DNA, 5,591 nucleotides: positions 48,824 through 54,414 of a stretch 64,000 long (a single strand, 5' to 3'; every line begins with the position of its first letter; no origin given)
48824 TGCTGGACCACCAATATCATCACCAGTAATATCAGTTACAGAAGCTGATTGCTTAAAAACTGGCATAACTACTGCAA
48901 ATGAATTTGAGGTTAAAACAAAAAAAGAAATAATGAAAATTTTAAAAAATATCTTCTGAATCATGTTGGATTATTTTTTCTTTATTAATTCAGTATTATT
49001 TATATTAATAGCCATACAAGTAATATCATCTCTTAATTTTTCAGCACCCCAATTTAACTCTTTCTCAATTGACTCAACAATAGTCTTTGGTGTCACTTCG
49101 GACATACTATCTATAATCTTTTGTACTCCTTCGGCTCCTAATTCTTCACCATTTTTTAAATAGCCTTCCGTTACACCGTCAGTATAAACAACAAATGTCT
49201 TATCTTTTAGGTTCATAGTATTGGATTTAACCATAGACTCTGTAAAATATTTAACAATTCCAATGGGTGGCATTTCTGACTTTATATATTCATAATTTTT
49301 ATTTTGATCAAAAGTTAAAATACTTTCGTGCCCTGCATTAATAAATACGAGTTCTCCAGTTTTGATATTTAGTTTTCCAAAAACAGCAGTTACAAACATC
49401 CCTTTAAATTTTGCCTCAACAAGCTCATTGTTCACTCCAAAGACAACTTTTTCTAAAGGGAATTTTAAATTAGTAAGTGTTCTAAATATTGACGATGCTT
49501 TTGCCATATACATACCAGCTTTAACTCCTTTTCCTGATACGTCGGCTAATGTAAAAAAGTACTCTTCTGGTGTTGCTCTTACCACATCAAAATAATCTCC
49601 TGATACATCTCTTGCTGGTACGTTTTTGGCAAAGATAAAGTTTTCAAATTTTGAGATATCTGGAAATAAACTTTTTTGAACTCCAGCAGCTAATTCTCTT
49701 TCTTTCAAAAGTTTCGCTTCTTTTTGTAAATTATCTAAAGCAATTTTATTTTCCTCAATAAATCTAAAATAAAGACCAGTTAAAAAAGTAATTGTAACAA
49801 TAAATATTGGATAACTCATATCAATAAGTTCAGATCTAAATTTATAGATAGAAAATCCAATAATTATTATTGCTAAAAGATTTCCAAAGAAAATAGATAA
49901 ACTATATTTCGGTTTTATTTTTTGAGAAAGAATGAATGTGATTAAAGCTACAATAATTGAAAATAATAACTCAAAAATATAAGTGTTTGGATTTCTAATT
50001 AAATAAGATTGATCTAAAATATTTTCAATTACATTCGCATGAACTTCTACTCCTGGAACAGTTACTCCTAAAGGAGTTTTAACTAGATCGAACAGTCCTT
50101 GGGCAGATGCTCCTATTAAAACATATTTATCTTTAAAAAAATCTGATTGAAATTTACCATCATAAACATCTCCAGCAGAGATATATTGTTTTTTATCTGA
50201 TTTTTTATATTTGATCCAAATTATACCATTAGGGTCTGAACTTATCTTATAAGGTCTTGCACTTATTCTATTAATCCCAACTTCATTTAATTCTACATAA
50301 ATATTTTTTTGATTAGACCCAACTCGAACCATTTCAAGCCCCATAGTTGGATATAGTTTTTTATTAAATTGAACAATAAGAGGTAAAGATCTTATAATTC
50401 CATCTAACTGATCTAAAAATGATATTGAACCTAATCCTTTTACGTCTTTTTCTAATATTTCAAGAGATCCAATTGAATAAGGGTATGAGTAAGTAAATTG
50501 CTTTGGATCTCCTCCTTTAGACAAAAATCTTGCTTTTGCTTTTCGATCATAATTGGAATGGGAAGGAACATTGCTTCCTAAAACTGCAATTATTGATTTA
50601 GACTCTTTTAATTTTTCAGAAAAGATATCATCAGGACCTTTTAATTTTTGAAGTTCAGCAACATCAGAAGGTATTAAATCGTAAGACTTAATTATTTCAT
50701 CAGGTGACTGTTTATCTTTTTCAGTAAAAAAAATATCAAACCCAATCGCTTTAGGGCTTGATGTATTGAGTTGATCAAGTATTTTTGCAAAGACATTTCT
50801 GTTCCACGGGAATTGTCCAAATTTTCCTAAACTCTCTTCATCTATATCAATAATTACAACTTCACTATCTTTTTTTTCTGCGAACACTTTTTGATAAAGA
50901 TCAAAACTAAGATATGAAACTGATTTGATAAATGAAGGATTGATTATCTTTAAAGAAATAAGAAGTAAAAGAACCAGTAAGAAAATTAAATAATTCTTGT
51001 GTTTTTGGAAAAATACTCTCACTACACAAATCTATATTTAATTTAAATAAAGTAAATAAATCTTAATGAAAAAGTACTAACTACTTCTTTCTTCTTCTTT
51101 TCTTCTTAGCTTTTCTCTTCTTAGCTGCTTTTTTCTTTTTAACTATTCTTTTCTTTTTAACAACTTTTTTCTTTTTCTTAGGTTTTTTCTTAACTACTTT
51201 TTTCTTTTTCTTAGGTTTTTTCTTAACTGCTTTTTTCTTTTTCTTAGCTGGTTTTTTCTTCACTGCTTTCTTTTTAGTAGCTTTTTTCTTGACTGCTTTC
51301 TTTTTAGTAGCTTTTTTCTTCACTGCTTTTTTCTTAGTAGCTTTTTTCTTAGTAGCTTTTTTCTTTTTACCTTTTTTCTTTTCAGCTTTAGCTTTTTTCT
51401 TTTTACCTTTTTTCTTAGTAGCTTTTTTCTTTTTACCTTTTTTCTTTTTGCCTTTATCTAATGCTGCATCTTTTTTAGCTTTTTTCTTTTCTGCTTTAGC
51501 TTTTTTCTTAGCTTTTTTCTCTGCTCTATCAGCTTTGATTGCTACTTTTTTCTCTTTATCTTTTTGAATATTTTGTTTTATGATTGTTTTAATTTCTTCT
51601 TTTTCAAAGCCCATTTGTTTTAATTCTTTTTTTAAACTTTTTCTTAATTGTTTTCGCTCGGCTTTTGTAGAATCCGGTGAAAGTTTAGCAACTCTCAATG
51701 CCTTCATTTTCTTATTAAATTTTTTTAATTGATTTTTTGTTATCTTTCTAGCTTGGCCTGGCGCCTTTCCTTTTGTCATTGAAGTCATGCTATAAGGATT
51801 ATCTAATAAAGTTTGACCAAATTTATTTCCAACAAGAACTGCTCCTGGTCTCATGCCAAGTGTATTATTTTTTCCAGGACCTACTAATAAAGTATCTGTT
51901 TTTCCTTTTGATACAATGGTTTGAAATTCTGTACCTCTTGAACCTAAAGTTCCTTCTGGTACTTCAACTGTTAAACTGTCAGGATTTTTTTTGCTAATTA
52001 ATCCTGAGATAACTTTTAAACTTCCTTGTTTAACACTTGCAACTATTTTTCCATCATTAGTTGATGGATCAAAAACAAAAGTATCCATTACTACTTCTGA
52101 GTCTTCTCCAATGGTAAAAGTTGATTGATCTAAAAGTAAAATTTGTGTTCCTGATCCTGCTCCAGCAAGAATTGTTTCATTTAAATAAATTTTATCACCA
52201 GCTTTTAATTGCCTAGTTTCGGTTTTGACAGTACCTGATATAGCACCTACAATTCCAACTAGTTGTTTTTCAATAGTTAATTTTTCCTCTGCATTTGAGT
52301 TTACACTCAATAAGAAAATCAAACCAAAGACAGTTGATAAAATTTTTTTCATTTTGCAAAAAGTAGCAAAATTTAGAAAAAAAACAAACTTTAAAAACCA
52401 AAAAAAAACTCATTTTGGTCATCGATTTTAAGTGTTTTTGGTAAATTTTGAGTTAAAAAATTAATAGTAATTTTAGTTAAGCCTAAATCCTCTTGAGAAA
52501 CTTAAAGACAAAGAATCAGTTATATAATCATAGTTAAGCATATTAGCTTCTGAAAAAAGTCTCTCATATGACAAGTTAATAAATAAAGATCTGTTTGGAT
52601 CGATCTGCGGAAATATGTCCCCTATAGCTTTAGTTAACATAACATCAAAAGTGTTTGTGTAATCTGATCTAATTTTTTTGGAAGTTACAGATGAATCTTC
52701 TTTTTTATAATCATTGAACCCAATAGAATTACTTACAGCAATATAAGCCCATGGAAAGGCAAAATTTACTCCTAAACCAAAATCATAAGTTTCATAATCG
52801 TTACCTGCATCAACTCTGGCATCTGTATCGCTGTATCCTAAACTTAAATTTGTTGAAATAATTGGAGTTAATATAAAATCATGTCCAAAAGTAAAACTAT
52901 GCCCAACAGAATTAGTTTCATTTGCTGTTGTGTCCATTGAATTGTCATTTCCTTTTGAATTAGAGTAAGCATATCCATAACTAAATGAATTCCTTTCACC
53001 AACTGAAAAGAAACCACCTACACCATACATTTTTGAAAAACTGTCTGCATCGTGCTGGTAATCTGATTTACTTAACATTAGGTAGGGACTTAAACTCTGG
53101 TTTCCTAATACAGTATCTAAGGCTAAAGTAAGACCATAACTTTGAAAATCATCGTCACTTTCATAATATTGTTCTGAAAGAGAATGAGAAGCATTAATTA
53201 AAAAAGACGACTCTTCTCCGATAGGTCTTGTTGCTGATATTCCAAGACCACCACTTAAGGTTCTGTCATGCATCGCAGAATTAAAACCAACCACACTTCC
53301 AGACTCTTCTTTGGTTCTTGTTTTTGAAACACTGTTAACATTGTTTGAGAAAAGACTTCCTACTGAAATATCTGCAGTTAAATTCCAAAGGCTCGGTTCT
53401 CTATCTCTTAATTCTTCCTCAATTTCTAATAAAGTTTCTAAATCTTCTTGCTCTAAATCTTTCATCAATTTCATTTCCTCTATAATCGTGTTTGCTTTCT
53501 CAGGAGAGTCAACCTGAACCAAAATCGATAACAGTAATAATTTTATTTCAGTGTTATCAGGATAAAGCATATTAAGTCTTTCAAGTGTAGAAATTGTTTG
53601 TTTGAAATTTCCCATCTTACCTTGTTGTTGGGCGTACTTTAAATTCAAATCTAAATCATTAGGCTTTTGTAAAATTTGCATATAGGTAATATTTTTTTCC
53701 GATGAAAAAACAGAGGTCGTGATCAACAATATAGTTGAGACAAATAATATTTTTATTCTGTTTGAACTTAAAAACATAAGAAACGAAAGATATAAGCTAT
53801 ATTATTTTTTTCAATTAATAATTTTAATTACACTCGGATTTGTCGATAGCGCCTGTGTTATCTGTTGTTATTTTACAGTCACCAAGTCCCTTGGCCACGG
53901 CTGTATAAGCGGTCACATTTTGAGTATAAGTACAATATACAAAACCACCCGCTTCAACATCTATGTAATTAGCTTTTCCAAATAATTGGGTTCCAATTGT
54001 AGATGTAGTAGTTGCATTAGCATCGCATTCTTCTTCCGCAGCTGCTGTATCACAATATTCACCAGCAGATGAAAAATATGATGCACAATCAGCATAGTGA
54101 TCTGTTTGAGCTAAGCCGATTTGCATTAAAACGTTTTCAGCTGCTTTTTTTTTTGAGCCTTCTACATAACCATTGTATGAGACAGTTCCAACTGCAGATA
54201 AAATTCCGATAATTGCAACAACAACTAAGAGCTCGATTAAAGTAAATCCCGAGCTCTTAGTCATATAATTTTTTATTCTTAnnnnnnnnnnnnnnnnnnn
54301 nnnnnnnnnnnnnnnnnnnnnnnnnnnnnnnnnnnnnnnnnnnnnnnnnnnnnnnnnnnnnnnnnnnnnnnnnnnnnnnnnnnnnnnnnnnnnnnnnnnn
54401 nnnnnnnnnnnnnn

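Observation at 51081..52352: Exported FecR-domain protein with a ~123-aa histone H1/Hc2-like tail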

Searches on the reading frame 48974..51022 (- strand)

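Call 4: search_protein_families(library=pfam, proteins=[window:48974-51022:-], max_evalue=0.01)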
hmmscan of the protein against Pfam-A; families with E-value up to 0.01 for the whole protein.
window:48974-51022:- (683 aa): 2 families
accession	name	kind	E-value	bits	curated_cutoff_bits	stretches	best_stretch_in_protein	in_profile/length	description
PF05226.16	CHASE2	-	6.6e-55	186.9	26.3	1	18-358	6-254/257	CHASE2 domain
PF07228.17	SpoIIE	-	4.2e-32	112.1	25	1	486-674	3-191/192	Stage II sporulation protein E (SpoIIE)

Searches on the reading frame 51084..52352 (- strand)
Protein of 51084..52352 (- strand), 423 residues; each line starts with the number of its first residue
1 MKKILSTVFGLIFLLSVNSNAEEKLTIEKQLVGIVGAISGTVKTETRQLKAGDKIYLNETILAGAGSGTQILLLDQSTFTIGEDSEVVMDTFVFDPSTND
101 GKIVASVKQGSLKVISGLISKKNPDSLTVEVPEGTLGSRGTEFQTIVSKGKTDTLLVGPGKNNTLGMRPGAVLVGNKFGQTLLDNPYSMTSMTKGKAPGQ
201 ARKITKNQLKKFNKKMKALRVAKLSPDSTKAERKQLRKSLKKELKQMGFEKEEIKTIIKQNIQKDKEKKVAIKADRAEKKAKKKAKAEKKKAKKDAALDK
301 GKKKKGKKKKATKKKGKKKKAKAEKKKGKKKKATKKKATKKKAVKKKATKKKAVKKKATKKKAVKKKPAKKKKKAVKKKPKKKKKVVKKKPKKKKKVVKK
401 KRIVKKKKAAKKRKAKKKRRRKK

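Call 4: search_protein_families(library=pfam, proteins=[window:51084-52352:-], max_evalue=0.01)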
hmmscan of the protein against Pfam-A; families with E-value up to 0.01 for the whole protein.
window:51084-52352:- (423 aa): 1 family
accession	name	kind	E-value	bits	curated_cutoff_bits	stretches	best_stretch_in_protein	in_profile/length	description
PF04773.18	FecR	-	2.1e-07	31.7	24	1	60-153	2-88/97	FecR protein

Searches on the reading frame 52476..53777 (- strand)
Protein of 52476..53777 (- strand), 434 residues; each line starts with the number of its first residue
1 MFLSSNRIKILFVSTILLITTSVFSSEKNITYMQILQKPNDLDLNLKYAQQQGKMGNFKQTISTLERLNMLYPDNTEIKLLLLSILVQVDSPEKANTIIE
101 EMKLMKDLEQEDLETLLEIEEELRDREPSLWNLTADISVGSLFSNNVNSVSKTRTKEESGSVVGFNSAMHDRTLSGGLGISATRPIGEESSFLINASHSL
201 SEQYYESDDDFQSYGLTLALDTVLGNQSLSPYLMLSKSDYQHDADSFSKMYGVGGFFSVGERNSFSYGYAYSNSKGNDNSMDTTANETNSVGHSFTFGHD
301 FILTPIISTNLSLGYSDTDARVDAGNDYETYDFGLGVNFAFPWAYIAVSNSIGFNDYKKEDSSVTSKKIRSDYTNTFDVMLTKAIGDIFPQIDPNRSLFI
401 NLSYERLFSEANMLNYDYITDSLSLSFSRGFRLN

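Call 4: search_protein_families(library=pfam, proteins=[window:52476-53777:-], max_evalue=0.01)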
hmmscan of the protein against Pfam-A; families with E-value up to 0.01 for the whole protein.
window:52476-53777:- (434 aa): 2 families
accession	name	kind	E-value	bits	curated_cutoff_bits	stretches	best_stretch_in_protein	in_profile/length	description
PF13505.12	OMP_b-brl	-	0.0025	18.4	28.7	0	167-284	42-165/175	Outer membrane protein beta-barrel domain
PF14559.12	TPR_19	-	0.0032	18.2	25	0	55-103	4-52/68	Tetratricopeptide repeat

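Call 41: search_protein_families(library=pfam, proteins=[window:52476-53777:-], max_evalue=10)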
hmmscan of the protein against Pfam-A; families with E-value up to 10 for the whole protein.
window:52476-53777:- (434 aa): 2 families
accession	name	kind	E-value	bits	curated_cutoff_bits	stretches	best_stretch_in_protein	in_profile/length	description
PF13505.12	OMP_b-brl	-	0.0025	18.4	28.7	3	167-284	42-165/175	Outer membrane protein beta-barrel domain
PF14559.12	TPR_19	-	0.0032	18.2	25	1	55-103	4-52/68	Tetratricopeptide repeat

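Call 43: find_homologous_proteins(query=window:52476-53777:-, max_evalue=0.00001)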
Query window:52476-53777:- (434 aa): 1755 proteins with E <= 0.00001 among 8000 candidates; the best 120 are listed. Only proteins of 238 to 760 residues were searched: fused or split forms outside these lengths cannot appear, so this answer is no evidence that the protein stands alone or is whole; lengths 'longer' or 'shorter' looks for them.
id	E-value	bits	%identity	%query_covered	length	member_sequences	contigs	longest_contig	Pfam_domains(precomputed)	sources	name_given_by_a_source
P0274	3.8e-272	920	97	100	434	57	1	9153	-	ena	-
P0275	3.3e-270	914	97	100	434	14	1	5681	-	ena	-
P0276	5.1e-252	854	97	93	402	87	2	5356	-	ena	-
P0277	2.5e-250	848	89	97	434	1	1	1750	-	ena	-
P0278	1.7e-248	842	89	100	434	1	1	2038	-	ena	-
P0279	1.8e-248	842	89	100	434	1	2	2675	-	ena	-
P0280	2.2e-248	842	89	100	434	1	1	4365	-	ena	-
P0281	3.2e-248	842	89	100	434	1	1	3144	-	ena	-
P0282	4.5e-248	841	89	100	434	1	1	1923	-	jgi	-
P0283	5.9e-248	841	89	100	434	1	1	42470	-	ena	-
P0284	6.0e-248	841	92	91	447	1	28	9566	-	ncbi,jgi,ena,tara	tara:strand:- start:470 stop:1813 length:1344 start_codon:yes stop_codon:yes gene_type:complete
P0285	1.4e-247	839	89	100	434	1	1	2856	-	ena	-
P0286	2.0e-247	839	89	100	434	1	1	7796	-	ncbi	-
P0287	2.9e-247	838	92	91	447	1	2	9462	-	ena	-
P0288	3.5e-247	838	92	91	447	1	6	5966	-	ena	-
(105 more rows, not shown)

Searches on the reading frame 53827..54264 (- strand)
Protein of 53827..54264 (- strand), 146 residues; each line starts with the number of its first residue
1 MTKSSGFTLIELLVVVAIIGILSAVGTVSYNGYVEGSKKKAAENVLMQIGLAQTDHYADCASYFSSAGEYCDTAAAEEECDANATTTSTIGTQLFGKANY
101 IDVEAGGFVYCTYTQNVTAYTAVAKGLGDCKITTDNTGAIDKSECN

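Call 4: search_protein_families(library=pfam, proteins=[window:53827-54264:-], max_evalue=0.01)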
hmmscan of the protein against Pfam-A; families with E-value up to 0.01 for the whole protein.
window:53827-54264:- (146 aa): 2 families
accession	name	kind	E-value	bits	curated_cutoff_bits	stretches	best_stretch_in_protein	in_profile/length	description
PF07963.17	N_methyl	-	1.1e-08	34.8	21.2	1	1-25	1-25/27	Prokaryotic N-terminal methylation motif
PF16732.10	ComP_DUS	-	9.1e-05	23.7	27.3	1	29-78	2-44/87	Type IV minor pilin ComP, DNA uptake sequence receptor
